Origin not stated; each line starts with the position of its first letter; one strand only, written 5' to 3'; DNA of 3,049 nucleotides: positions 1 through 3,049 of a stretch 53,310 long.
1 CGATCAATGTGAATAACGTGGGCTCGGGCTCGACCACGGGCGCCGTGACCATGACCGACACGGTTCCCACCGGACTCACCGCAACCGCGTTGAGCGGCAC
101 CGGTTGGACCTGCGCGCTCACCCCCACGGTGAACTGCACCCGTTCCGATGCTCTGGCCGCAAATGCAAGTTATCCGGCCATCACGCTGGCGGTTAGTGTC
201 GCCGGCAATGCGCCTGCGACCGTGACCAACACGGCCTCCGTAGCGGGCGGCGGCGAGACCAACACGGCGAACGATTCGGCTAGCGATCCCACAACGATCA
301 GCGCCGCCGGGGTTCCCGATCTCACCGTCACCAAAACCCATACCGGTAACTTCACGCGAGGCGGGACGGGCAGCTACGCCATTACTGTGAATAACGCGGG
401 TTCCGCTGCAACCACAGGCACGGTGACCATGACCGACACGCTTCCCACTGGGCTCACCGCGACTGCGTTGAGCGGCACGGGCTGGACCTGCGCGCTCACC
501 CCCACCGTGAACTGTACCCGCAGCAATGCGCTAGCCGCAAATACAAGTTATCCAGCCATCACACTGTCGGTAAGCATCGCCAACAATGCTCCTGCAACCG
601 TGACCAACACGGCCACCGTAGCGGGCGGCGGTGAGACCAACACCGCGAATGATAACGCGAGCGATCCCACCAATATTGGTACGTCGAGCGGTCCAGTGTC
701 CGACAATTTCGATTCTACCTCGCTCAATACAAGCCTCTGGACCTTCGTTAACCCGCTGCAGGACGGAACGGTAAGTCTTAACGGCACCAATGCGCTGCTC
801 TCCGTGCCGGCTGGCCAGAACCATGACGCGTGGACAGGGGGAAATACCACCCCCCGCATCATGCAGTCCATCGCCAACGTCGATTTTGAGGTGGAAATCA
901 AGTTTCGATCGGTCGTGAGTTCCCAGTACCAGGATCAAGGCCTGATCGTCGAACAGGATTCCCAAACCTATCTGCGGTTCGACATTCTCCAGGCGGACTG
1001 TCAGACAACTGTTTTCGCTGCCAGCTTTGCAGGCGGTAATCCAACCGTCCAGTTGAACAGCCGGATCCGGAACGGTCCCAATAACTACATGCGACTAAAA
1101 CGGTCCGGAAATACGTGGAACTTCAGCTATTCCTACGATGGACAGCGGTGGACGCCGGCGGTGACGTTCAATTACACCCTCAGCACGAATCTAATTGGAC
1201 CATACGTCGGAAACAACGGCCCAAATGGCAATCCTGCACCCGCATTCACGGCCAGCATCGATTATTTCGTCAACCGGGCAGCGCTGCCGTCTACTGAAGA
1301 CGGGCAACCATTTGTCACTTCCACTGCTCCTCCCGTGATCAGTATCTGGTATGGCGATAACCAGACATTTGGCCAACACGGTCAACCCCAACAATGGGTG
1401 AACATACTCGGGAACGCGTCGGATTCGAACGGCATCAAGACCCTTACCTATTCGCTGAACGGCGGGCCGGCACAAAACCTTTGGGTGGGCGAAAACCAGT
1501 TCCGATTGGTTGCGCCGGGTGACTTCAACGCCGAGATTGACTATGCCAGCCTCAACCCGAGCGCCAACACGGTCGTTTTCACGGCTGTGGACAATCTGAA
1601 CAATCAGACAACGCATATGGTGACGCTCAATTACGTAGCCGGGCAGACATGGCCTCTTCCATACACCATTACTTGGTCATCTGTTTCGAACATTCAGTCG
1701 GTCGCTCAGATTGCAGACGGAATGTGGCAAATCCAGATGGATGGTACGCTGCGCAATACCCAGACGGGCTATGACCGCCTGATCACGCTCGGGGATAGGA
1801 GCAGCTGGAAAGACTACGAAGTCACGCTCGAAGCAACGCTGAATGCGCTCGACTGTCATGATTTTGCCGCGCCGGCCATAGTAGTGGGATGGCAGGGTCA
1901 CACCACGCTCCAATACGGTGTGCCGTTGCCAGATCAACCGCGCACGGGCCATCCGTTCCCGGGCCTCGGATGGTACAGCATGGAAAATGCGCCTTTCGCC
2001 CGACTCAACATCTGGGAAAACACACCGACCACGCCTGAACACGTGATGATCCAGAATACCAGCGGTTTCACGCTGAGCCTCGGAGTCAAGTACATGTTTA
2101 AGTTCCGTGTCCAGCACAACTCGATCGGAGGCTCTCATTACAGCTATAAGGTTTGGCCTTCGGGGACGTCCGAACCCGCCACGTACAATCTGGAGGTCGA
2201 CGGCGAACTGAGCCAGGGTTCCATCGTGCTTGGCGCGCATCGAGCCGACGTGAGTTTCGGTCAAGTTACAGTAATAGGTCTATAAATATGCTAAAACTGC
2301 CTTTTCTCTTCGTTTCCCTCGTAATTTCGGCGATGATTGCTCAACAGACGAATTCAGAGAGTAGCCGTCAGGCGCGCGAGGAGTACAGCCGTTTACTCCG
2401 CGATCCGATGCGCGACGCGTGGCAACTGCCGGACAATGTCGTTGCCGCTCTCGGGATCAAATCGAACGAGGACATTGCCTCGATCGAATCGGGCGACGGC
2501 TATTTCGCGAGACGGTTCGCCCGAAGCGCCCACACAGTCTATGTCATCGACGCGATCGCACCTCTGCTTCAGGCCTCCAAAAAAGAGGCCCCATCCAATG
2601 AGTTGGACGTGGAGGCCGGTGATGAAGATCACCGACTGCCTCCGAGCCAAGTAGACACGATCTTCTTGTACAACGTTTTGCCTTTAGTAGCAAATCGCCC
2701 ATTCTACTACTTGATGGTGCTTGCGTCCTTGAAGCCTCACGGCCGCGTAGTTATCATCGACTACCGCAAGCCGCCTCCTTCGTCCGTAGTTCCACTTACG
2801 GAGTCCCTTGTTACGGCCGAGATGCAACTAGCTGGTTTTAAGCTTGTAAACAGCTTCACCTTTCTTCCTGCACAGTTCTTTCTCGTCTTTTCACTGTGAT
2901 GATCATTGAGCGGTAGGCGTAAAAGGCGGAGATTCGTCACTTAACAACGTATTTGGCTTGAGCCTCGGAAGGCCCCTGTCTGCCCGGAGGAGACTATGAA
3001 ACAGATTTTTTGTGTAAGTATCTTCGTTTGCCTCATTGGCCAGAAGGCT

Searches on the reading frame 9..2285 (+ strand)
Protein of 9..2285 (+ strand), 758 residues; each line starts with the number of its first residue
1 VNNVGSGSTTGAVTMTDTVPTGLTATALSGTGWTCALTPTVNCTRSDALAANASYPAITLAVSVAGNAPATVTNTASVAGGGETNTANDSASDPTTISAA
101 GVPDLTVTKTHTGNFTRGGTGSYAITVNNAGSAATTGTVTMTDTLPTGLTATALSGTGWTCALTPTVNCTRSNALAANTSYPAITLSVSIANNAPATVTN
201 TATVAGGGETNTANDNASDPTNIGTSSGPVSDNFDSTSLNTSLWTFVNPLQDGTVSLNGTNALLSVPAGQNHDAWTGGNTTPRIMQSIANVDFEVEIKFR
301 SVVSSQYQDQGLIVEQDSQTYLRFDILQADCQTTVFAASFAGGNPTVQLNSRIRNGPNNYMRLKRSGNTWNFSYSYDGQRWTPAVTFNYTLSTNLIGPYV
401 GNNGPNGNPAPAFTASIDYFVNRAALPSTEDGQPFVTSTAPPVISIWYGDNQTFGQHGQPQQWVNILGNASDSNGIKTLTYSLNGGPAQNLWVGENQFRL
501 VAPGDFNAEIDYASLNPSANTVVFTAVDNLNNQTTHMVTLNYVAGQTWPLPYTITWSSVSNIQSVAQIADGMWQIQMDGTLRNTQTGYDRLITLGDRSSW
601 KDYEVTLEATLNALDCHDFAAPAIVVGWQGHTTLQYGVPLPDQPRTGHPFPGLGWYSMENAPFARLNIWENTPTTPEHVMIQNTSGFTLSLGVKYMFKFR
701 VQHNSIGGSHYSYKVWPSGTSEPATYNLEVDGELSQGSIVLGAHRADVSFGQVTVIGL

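Call 64: search_protein_families(library=pfam, proteins=[window:9-2285:+], max_evalue=0.0001)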
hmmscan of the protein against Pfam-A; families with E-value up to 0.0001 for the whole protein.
window:9-2285:+ (758 aa): 2 families
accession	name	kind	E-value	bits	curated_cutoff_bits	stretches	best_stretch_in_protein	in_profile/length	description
PF17851.8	GH43_C2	-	3e-10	40.6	22.7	1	231-401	1-177/203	Beta xylosidase C-terminal Concanavalin A-like domain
PF07081.18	DUF1349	-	5.1e-09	36.5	32.4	1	265-398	17-157/179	Protein of unknown function (DUF1349)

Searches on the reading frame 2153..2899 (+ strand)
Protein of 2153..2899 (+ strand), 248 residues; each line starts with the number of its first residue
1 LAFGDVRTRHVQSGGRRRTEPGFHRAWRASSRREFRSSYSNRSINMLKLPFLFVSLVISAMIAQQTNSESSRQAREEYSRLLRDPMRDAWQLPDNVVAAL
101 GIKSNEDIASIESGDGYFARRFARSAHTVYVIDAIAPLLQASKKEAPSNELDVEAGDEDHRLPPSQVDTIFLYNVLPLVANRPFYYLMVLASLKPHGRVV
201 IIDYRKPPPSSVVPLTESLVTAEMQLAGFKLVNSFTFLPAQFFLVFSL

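Call 64: search_protein_families(library=pfam, proteins=[window:2153-2899:+], max_evalue=0.0001)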
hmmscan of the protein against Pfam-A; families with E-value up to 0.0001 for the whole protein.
window:2153-2899:+ (248 aa): 1 family
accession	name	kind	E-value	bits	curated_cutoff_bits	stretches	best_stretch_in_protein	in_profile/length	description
PF08241.18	Methyltransf_11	-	2.8e-07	31.5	21.2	1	113-201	5-95/95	Methyltransferase domain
